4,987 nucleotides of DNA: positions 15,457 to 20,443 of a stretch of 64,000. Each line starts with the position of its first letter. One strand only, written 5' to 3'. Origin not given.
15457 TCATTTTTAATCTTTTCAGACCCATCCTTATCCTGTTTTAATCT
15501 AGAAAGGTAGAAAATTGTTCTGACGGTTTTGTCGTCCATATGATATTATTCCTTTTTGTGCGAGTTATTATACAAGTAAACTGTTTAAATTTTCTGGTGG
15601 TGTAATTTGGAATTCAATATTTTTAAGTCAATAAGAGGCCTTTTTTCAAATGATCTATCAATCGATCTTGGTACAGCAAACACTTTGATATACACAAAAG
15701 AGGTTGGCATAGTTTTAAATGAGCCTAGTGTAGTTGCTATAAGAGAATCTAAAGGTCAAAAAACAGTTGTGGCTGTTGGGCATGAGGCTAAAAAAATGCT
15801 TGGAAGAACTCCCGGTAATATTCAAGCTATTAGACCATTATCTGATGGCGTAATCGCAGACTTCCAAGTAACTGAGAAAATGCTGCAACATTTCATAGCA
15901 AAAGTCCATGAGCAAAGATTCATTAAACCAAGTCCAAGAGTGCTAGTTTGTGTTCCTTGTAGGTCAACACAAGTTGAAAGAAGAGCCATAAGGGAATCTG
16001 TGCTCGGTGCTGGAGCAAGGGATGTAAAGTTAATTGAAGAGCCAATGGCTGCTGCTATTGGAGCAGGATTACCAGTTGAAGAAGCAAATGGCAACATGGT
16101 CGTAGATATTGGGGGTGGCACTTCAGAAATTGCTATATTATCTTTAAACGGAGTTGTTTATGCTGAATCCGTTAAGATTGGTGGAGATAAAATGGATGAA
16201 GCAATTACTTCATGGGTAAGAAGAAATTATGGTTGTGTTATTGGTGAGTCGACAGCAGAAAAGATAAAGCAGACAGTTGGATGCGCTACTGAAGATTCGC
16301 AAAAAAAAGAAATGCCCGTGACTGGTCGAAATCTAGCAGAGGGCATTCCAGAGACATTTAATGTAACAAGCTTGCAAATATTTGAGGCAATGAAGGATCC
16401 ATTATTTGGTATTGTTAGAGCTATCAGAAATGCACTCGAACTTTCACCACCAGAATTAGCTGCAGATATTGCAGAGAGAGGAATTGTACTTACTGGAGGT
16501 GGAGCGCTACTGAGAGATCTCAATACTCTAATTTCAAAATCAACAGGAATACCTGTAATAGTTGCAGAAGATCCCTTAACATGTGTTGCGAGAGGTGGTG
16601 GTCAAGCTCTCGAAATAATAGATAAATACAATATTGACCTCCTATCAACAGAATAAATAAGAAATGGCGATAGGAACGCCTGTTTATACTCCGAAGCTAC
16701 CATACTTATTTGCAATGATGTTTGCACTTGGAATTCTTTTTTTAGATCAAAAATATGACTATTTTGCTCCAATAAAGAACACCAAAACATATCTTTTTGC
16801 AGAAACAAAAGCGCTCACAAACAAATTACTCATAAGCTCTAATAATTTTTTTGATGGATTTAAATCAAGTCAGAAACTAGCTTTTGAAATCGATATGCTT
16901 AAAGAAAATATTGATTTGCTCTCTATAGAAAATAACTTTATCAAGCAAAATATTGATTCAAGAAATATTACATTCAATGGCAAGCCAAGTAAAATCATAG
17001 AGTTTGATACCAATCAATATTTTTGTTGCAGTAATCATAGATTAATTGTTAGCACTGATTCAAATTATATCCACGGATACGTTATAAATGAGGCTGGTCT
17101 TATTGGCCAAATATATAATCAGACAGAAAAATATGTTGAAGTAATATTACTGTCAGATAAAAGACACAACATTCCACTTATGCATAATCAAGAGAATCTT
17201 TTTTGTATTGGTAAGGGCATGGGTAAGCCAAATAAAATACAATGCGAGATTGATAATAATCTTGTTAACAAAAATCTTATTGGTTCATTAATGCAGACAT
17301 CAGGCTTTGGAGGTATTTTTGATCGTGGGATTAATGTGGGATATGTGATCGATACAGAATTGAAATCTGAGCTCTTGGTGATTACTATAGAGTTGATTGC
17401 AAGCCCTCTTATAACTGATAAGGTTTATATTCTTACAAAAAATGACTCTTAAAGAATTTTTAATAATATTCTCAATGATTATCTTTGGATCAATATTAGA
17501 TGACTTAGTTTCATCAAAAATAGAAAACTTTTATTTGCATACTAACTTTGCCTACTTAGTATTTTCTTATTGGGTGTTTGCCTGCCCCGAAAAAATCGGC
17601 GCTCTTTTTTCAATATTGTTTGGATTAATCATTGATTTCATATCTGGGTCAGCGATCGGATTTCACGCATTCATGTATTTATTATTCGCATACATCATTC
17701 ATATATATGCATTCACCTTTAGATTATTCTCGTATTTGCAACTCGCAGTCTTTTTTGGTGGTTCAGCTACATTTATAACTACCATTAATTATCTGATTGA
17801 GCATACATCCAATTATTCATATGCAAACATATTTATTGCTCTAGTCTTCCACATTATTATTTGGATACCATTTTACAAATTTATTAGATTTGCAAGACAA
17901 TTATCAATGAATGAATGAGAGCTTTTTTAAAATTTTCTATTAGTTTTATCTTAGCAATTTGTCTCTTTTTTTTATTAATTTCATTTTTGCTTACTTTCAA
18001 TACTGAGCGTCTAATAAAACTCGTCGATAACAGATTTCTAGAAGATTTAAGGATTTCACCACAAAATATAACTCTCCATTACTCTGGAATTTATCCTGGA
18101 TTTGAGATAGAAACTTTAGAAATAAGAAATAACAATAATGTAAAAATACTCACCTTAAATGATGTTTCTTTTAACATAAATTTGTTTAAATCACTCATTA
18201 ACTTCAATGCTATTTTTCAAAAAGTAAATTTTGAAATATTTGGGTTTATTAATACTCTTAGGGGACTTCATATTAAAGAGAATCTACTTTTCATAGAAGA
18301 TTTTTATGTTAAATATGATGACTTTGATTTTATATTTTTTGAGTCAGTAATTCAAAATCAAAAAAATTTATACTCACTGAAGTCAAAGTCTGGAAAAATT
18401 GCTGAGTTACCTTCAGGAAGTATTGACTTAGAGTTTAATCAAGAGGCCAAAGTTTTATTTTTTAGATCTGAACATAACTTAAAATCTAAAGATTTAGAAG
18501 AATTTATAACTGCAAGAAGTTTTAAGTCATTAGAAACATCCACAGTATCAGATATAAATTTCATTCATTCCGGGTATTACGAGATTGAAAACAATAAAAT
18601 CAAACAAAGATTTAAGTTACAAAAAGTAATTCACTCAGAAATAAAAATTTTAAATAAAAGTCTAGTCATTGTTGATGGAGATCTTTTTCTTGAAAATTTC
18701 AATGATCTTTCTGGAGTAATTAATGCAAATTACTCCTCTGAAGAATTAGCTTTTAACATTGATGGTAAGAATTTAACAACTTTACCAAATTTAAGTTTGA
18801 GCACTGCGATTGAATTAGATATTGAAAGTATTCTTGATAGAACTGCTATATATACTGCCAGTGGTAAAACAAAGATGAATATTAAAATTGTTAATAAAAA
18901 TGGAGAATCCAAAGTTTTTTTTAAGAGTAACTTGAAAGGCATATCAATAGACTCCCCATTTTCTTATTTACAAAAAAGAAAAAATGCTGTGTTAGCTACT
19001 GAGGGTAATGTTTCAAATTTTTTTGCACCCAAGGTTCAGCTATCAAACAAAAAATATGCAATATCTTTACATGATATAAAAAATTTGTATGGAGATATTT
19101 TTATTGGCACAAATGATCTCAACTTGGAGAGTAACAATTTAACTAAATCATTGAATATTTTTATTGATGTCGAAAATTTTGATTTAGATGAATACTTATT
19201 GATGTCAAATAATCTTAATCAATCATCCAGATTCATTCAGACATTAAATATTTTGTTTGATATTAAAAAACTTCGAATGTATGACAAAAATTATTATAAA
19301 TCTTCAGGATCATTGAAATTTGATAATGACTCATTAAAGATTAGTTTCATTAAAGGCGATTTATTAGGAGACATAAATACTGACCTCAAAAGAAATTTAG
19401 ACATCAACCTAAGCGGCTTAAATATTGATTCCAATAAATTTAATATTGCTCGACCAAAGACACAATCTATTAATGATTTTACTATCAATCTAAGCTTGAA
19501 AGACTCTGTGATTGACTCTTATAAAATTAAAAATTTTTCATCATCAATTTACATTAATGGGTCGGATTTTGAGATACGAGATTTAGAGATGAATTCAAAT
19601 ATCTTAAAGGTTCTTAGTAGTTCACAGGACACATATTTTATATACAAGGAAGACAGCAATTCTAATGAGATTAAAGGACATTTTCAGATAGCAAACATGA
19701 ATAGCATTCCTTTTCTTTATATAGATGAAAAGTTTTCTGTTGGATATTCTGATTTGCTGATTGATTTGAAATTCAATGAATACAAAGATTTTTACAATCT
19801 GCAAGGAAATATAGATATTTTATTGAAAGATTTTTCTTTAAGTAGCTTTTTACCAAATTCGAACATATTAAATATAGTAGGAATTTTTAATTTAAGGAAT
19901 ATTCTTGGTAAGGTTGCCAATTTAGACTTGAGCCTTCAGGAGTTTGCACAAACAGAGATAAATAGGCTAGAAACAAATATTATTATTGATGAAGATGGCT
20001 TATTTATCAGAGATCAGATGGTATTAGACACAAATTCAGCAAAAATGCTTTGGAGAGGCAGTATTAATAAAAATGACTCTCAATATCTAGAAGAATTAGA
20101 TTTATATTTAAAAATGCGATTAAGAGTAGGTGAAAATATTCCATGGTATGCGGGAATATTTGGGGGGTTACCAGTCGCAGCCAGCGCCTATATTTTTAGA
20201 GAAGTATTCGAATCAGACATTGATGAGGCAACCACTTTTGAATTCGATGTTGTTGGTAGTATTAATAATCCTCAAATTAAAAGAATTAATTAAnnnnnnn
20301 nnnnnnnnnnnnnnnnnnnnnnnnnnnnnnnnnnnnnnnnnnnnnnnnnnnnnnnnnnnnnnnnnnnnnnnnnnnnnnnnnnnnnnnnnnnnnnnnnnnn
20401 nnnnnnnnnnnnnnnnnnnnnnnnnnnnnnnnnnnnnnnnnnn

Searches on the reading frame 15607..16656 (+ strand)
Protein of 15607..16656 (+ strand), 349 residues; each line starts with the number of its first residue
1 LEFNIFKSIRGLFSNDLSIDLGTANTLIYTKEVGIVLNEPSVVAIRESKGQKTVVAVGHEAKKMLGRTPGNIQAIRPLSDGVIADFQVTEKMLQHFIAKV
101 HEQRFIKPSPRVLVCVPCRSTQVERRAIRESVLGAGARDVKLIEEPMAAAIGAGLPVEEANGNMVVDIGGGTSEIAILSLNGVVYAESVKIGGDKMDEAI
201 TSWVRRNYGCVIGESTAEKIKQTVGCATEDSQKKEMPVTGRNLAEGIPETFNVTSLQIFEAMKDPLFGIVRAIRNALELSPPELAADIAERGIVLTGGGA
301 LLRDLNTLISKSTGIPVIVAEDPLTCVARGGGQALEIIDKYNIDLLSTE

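Call 38: search_protein_families(library=pfam, proteins=[window:15607-16656:+], max_evalue=0.00001)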
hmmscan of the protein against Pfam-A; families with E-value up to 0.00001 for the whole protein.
window:15607-16656:+ (349 aa): 5 families
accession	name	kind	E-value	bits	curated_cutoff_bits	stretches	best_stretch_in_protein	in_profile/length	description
PF06723.19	MreB_Mbl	-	1.8e-141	471.2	27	1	15-341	2-325/327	MreB/Mbl protein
PF00012.26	HSP70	-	2.6e-13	49.5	20.6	1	87-212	112-242/599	Hsp70 protein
PF14450.12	FtsA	-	6.7e-13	49.5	31.8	1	164-321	1-111/127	Cell division protein FtsA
PF00022.25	Actin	-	1.2e-10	41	27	1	38-207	29-190/410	Actin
PF11104.14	PilM_2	-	1e-07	31.7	27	0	116-224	131-239/340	Type IV pilus assembly protein PilM;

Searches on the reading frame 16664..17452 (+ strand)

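Call 38: search_protein_families(library=pfam, proteins=[window:16664-17452:+], max_evalue=0.00001)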
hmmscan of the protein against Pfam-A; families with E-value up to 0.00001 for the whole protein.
window:16664-17452:+ (262 aa): 1 family
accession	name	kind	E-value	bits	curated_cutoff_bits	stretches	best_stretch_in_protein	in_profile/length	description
PF04085.20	MreC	-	6.9e-16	58.8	28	1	139-257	28-146/147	Rod shape-determining protein MreC, barrel core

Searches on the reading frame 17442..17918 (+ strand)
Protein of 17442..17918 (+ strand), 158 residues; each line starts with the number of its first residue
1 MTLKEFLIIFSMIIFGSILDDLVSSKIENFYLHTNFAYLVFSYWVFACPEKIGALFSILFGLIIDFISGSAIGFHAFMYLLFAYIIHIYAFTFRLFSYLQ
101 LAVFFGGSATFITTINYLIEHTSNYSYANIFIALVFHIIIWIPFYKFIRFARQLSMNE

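Call 38: search_protein_families(library=pfam, proteins=[window:17442-17918:+], max_evalue=0.00001)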
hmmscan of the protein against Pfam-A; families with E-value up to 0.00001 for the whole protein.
window:17442-17918:+ (158 aa): 1 family
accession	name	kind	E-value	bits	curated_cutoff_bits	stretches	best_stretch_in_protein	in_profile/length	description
PF04093.17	MreD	-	8.6e-13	49.1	24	1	5-150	6-157/158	rod shape-determining protein MreD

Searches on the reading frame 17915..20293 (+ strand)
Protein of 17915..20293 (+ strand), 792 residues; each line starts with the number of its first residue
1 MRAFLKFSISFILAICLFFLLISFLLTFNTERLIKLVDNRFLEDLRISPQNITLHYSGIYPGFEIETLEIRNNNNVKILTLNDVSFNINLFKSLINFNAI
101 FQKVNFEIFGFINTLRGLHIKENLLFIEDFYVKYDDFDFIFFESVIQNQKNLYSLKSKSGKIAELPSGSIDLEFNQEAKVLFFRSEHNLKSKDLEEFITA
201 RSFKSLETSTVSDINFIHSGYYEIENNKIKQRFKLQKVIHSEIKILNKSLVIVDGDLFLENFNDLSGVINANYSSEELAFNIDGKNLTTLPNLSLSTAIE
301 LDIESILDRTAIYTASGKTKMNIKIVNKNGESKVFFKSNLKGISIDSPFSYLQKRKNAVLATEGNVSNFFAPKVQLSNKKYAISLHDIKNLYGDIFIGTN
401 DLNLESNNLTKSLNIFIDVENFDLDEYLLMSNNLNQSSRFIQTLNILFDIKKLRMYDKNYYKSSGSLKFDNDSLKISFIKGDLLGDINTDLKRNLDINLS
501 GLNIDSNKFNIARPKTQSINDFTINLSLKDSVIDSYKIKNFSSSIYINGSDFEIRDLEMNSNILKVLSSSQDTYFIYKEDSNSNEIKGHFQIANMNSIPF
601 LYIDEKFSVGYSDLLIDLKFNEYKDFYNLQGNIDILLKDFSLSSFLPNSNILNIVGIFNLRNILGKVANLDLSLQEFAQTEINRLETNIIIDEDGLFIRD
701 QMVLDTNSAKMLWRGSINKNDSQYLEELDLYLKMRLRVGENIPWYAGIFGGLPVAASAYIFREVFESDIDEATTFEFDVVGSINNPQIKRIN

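Call 38: search_protein_families(library=pfam, proteins=[window:17915-20293:+], max_evalue=0.00001)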
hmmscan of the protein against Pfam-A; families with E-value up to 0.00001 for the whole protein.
window:17915-20293:+ (792 aa): 1 family
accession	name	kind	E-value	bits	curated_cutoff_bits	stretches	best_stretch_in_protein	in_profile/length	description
PF13116.12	YhdP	-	6.7e-23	81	46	1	248-788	676-1224/1224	YhdP protein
